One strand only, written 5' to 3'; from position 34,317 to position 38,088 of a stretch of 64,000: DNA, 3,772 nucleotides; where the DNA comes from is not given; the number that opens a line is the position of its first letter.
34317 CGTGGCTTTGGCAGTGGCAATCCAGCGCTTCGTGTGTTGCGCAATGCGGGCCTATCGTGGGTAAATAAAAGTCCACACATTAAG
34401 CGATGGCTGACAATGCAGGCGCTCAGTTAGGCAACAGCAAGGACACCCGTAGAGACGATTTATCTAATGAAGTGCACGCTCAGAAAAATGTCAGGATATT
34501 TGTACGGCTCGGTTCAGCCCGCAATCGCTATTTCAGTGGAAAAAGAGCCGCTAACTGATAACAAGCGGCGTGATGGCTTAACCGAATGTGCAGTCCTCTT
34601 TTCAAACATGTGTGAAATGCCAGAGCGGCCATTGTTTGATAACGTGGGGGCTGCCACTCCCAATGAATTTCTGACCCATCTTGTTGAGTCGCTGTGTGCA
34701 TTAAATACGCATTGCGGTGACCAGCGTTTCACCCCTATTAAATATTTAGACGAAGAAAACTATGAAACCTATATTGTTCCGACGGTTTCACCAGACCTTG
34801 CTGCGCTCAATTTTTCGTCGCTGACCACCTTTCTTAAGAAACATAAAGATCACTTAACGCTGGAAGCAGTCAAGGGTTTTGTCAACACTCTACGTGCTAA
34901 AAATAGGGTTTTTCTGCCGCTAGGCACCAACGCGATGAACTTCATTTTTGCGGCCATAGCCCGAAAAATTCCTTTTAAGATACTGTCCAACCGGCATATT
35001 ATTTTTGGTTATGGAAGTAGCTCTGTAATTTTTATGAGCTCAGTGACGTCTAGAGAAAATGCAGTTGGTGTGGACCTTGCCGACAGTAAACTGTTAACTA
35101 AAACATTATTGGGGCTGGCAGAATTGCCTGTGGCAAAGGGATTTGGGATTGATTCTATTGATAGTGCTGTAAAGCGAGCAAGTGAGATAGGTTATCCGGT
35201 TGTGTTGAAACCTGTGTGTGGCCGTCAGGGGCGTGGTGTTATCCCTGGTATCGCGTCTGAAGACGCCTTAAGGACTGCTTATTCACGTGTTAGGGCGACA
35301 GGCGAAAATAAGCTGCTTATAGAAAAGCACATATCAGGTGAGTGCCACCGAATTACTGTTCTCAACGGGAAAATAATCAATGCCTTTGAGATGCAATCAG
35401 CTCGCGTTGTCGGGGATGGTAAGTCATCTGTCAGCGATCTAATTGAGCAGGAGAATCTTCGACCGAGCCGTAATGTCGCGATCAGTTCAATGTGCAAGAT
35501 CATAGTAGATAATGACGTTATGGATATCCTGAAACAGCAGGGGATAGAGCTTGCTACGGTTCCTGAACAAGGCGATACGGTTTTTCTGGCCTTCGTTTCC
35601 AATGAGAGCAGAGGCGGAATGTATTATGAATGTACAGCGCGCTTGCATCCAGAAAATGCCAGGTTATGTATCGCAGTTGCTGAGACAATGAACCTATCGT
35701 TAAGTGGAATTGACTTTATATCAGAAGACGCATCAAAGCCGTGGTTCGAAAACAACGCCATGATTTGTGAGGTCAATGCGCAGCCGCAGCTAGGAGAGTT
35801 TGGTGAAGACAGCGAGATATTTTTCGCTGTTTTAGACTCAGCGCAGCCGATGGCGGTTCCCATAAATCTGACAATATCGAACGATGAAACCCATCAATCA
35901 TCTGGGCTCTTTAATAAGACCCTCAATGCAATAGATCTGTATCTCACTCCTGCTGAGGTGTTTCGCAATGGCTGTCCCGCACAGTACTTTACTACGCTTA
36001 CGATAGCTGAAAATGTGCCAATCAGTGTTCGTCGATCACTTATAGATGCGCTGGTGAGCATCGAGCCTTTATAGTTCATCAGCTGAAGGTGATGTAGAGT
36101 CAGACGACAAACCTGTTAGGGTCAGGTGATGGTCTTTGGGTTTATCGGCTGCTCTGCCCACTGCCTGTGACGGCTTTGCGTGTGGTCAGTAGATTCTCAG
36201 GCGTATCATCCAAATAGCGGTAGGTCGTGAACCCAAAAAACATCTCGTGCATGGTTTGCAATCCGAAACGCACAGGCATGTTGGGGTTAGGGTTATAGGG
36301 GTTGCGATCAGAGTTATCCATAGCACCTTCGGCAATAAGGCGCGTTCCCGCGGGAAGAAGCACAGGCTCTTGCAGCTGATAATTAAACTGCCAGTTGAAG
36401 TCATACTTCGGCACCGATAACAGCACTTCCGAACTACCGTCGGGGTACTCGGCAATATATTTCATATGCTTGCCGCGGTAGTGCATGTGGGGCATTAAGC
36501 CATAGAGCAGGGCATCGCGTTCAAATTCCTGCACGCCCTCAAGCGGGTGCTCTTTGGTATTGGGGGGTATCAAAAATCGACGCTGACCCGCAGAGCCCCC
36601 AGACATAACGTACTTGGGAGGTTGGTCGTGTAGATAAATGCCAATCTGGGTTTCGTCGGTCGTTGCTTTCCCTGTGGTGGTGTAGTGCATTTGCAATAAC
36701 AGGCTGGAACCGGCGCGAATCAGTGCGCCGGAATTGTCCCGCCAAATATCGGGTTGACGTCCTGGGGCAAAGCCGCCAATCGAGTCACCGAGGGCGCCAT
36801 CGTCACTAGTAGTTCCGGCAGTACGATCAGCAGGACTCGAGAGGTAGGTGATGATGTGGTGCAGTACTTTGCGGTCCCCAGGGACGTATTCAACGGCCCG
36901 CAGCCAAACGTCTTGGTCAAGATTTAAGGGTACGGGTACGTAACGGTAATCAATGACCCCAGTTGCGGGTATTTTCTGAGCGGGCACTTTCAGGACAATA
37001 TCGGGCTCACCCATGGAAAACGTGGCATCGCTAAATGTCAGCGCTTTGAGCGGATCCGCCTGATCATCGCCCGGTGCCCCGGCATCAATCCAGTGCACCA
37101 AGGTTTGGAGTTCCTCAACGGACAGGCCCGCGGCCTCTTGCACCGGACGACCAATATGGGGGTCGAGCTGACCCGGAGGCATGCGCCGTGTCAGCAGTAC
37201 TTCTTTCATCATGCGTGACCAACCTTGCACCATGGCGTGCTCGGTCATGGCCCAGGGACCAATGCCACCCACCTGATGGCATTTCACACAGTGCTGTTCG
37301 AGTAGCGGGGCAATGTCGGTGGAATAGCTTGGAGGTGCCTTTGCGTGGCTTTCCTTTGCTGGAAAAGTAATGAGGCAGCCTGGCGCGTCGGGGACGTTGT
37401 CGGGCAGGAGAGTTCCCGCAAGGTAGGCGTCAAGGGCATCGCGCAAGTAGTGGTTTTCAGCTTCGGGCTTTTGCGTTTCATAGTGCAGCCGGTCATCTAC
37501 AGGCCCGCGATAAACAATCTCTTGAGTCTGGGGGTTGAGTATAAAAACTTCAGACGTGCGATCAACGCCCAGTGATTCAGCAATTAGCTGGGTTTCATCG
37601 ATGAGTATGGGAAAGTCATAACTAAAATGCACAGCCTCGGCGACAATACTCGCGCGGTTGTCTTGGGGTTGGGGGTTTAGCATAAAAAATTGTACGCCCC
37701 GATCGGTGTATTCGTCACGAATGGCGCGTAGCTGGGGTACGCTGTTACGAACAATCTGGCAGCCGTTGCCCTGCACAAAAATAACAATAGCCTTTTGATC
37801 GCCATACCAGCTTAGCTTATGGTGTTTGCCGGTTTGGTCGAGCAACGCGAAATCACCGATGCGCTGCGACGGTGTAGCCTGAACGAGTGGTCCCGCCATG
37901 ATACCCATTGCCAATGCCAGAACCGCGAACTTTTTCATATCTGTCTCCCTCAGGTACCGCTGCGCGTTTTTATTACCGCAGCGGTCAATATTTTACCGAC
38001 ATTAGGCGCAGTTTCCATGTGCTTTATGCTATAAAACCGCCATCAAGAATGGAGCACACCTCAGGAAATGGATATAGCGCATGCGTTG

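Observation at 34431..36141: Low-GC single-gene islet: orphan cyanophycin-synthetase-like N+G (ATP-grasp) protein with no Mur-ligase-like M domain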

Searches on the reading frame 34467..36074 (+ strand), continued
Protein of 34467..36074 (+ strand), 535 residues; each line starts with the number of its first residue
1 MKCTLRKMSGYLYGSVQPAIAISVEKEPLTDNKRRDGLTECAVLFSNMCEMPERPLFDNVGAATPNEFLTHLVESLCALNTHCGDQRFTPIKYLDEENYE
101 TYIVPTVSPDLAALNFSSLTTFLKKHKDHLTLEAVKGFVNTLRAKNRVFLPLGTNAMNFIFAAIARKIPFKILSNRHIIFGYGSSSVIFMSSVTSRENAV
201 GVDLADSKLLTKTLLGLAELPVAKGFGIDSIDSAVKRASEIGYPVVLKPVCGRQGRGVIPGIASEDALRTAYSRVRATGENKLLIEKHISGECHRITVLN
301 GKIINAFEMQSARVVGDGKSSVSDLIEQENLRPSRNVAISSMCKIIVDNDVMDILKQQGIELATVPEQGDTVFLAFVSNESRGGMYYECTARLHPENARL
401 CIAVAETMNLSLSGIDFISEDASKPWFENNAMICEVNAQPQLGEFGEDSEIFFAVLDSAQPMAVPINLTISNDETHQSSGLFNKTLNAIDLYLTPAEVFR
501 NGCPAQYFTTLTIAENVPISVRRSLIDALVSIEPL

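Call 87: search_protein_families(library=pfam, proteins=[P0132, P0133, P0134, P0138, P0154, P0163, P0228, P0168], max_evalue=0.00001)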
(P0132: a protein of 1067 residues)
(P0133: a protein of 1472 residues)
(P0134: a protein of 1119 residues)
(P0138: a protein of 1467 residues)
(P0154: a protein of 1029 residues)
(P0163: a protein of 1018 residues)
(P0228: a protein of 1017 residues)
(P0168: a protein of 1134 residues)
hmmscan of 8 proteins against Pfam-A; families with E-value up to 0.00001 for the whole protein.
P0132 (1067 aa): 8 families
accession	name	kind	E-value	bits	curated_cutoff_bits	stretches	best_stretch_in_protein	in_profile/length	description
PF08443.16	RimK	-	1.2e-19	71.1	21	1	225-341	1-116/188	RimK-like ATP-grasp domain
PF02786.22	CPSase_L_D2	-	1.5e-18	67.5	19.8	2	684-834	1-143/211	Carbamoyl-phosphate synthase L chain, ATP binding domain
PF13549.11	ATP-grasp_5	-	5.9e-15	55.7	27.6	1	231-297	15-86/221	ATP-grasp domain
PF07478.18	Dala_Dala_lig_C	-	6.9e-13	49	24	0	713-784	30-100/204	D-ala D-ala ligase C-terminus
PF02222.28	ATP-grasp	-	1.6e-12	47.9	27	1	234-309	2-77/179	ATP-grasp domain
PF02955.21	GSH-S_ATP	-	3.2e-09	36.9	23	0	247-342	16-114/175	Prokaryotic glutathione synthetase, ATP-grasp domain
PF02655.19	ATP-grasp_3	-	3.8e-09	37.3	23.2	1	228-338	4-99/160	ATP-grasp domain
PF14397.11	ATPgrasp_ST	-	3.4e-07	30.2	31.4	0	227-291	21-89/278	Sugar-transfer associated ATP-grasp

P0133 (1472 aa): 10 families
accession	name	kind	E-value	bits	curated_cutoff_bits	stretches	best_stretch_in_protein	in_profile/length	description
PF00501.34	AMP-binding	-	9.8e-31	107.3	29.9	1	20-343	8-384/384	AMP-binding enzyme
PF02786.22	CPSase_L_D2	-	2.8e-15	56.9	19.8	1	547-633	1-91/211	Carbamoyl-phosphate synthase L chain, ATP binding domain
PF08443.16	RimK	-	9e-15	55.2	21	0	546-654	2-108/188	RimK-like ATP-grasp domain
PF02222.28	ATP-grasp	-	5.9e-13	49.3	27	1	554-632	2-77/179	ATP-grasp domain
PF07478.18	Dala_Dala_lig_C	-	1.1e-12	48.3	24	1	554-642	1-92/204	D-ala D-ala ligase C-terminus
PF01071.24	GARS_A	-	8.1e-11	42.5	27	0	547-639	2-97/194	Phosphoribosylglycinamide synthetase, ATP-grasp (A) domain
PF02955.21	GSH-S_ATP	-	1.3e-10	41.4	23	0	585-654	34-105/175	Prokaryotic glutathione synthetase, ATP-grasp domain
PF13549.11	ATP-grasp_5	-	1.5e-09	38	27.6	0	1156-1223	15-87/221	ATP-grasp domain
PF13193.12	AMP-binding_C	-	2.7e-09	38.2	24.5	1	393-467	1-76/76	AMP-binding enzyme C-terminal domain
PF13535.11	ATP-grasp_4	-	1.3e-06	28.5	27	0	581-637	1-67/160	ATP-grasp domain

P0134 (1119 aa): 7 families
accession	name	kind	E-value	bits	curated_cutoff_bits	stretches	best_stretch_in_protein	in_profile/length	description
PF08443.16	RimK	-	1.5e-16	61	21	0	241-344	2-106/188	RimK-like ATP-grasp domain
PF13549.11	ATP-grasp_5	-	2.9e-12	46.9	27.6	0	768-832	14-83/221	ATP-grasp domain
PF02786.22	CPSase_L_D2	-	9.6e-12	45.3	19.8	1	246-327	5-93/211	Carbamoyl-phosphate synthase L chain, ATP binding domain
PF02222.28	ATP-grasp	-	2e-08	34.6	27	0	250-321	3-74/179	ATP-grasp domain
PF07478.18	Dala_Dala_lig_C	-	2e-08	34.5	24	0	271-336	23-97/204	D-ala D-ala ligase C-terminus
PF01071.24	GARS_A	-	9.6e-08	32.5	27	0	241-311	1-71/194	Phosphoribosylglycinamide synthetase, ATP-grasp (A) domain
PF14397.11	ATPgrasp_ST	-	2.7e-06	27.2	31.4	0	239-305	18-88/278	Sugar-transfer associated ATP-grasp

P0138 (1467 aa): 12 families
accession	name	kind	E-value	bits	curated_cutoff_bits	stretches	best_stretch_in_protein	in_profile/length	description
PF08443.16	RimK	-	1.1e-24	87.5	21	0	424-527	2-106/188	RimK-like ATP-grasp domain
PF00708.24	Acylphosphatase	-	3e-18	66.3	22.5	1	1046-1120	2-76/85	Acylphosphatase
PF01071.24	GARS_A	-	4.9e-16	59.6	27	0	772-865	3-99/194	Phosphoribosylglycinamide synthetase, ATP-grasp (A) domain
PF02655.19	ATP-grasp_3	-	1.9e-14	54.5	23.2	0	425-652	3-155/160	ATP-grasp domain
PF02955.21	GSH-S_ATP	-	1.6e-13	51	23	0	1235-1317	20-104/175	Prokaryotic glutathione synthetase, ATP-grasp domain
PF07478.18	Dala_Dala_lig_C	-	5.4e-11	42.8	24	0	454-523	30-98/204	D-ala D-ala ligase C-terminus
PF14397.11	ATPgrasp_ST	-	1.7e-10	41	31.4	0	421-478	17-78/278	Sugar-transfer associated ATP-grasp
PF02786.22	CPSase_L_D2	-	5e-08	33.1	19.8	0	774-868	4-103/211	Carbamoyl-phosphate synthase L chain, ATP binding domain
PF09924.15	LPG_synthase_C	-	5.8e-08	32.6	27.5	1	45-202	15-162/298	Phosphatidylglycerol lysyltransferase, C-terminal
PF02222.28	ATP-grasp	-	1.7e-07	31.5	27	0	433-506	3-76/179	ATP-grasp domain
PF13549.11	ATP-grasp_5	-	3.5e-06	27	27.6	0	429-489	15-80/221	ATP-grasp domain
PF13535.11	ATP-grasp_4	-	5e-06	26.7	27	0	1247-1300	3-66/160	ATP-grasp domain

P0154 (1029 aa): 4 families
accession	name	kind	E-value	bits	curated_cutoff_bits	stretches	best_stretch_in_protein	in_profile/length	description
PF07478.18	Dala_Dala_lig_C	-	1.1e-10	41.8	24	1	631-707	26-102/204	D-ala D-ala ligase C-terminus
PF02786.22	CPSase_L_D2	-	5.9e-07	29.6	19.8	1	607-697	2-100/211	Carbamoyl-phosphate synthase L chain, ATP binding domain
PF08443.16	RimK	-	6.3e-07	29.6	21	0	604-703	1-101/188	RimK-like ATP-grasp domain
PF13549.11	ATP-grasp_5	-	3.2e-06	27.1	27.6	1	606-677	11-87/221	ATP-grasp domain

P0163 (1018 aa): 5 families
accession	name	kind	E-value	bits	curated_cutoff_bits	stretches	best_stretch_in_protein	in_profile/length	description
PF13692.12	Glyco_trans_1_4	-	4.7e-09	37.1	27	1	216-325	15-125/142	Glycosyl transferases group 1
PF08443.16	RimK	-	1.9e-07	31.3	21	0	786-852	114-171/188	RimK-like ATP-grasp domain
PF13549.11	ATP-grasp_5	-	6e-07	29.5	27.6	1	615-682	11-83/221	ATP-grasp domain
PF07478.18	Dala_Dala_lig_C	-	5.9e-06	26.4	24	1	623-711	2-96/204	D-ala D-ala ligase C-terminus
PF02786.22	CPSase_L_D2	-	8.9e-06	25.8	19.8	0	616-696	2-89/211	Carbamoyl-phosphate synthase L chain, ATP binding domain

P0228 (1017 aa): 6 families
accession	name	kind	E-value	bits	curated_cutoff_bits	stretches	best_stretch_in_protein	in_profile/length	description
PF08443.16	RimK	-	4.9e-14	52.8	21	1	580-683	1-105/188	RimK-like ATP-grasp domain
PF07478.18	Dala_Dala_lig_C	-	2.9e-10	40.5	24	1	603-674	15-92/204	D-ala D-ala ligase C-terminus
PF02786.22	CPSase_L_D2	-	1.2e-09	38.5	19.8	1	582-675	1-102/211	Carbamoyl-phosphate synthase L chain, ATP binding domain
PF13549.11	ATP-grasp_5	-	5.6e-06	26.3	27.6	0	583-648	12-82/221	ATP-grasp domain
PF02655.19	ATP-grasp_3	-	5.8e-06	26.9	23.2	0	580-681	1-87/160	ATP-grasp domain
PF02222.28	ATP-grasp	-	6e-06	26.5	27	0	591-664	4-77/179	ATP-grasp domain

P0168 (1134 aa): 2 families
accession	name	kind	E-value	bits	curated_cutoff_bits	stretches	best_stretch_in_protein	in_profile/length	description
PF08443.16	RimK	-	1.3e-09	38.4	21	0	972-1026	127-174/188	RimK-like ATP-grasp domain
PF13549.11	ATP-grasp_5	-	2.3e-06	27.6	27.6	1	791-871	15-100/221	ATP-grasp domain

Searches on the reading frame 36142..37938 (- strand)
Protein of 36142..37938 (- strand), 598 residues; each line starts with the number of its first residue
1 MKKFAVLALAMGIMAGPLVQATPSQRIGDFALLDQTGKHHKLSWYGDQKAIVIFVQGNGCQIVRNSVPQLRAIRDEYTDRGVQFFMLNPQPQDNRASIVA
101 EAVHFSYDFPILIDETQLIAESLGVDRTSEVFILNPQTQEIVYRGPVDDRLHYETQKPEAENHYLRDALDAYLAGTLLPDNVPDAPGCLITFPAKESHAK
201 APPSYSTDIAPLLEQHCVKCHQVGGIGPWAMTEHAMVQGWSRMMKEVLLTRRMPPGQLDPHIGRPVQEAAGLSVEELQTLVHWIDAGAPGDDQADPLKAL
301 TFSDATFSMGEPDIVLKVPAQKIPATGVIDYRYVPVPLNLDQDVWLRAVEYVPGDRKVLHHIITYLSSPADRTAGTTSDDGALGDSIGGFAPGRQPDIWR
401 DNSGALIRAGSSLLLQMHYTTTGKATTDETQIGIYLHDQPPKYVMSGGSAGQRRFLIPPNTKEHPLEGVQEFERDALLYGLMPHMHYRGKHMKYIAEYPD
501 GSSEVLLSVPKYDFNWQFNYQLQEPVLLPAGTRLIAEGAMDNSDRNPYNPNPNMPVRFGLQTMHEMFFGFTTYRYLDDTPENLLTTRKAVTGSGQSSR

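Call 85: search_protein_families(library=pfam, proteins=[window:36142-37938:-], max_evalue=0.00001)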
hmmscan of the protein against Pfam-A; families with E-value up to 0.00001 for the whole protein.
window:36142-37938:- (598 aa): 2 families
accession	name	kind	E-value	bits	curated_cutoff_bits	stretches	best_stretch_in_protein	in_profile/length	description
PF00578.27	AhpC-TSA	-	8.1e-13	48.8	26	1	25-136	3-117/124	AhpC/TSA family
PF08534.16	Redoxin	-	4.1e-12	46.6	26.6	1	26-156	5-140/148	Redoxin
